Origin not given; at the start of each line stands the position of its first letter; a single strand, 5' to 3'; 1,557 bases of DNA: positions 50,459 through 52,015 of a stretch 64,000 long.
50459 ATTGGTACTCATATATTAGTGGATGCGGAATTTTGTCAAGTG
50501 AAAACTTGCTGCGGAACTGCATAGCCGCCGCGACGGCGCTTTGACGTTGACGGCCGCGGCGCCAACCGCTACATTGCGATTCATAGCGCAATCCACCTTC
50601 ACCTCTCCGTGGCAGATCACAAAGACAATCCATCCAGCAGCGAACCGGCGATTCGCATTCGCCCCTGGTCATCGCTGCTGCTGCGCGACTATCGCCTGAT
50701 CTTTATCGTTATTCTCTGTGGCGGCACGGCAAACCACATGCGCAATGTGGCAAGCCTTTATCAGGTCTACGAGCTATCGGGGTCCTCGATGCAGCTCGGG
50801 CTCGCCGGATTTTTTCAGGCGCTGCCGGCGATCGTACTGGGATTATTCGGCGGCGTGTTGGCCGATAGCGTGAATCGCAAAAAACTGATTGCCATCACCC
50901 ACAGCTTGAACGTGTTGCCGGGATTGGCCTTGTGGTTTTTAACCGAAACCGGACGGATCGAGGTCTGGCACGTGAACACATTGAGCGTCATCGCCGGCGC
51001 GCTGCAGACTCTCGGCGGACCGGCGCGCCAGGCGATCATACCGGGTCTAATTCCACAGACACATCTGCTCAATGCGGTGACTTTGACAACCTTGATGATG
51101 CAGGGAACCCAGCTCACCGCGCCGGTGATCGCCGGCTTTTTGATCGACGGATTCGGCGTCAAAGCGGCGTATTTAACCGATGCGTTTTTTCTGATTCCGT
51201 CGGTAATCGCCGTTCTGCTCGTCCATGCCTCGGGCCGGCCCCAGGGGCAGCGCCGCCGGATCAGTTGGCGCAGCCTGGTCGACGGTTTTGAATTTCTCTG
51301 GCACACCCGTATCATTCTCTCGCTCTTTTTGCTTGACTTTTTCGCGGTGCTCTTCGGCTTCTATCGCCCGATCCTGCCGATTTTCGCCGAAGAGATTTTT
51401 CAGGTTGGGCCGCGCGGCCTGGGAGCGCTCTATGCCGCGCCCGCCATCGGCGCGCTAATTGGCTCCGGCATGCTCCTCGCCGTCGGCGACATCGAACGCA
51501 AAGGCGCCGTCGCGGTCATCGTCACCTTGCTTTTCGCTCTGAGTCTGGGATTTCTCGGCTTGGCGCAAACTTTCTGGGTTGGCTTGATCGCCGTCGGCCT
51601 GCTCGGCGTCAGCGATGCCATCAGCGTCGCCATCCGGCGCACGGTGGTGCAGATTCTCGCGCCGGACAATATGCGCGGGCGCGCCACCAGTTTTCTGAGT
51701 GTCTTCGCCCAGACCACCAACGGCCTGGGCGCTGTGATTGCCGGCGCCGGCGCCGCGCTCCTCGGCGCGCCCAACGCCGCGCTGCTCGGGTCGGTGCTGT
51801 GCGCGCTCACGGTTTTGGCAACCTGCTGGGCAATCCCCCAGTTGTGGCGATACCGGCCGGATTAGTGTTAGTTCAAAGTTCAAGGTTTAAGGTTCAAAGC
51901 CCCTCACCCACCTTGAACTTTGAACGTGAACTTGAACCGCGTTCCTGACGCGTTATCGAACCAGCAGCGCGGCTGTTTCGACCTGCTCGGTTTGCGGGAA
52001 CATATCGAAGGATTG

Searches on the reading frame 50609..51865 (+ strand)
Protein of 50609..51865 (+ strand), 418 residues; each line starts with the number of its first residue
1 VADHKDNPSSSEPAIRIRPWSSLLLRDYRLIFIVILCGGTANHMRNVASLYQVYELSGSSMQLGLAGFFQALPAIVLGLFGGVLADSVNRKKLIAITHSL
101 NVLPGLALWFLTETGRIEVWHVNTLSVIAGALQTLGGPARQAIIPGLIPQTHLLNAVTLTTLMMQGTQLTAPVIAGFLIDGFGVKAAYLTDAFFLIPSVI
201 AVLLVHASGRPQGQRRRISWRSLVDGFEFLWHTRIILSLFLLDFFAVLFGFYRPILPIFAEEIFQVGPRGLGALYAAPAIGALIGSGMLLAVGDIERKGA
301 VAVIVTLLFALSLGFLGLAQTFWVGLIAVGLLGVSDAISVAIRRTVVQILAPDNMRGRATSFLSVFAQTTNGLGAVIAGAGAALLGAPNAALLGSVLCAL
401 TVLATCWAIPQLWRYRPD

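Call 66: search_protein_families(library=pfam, proteins=[window:50609-51865:+], max_evalue=0.00001)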
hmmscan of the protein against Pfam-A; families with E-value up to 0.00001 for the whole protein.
window:50609-51865:+ (418 aa): 2 families
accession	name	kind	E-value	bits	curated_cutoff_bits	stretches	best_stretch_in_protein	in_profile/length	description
PF05977.19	MFS_3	-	2.7e-28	99.2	27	1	19-404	3-389/524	Transmembrane secretion effector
PF07690.21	MFS_1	-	1.9e-26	93.3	33.4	2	32-296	2-262/347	Major Facilitator Superfamily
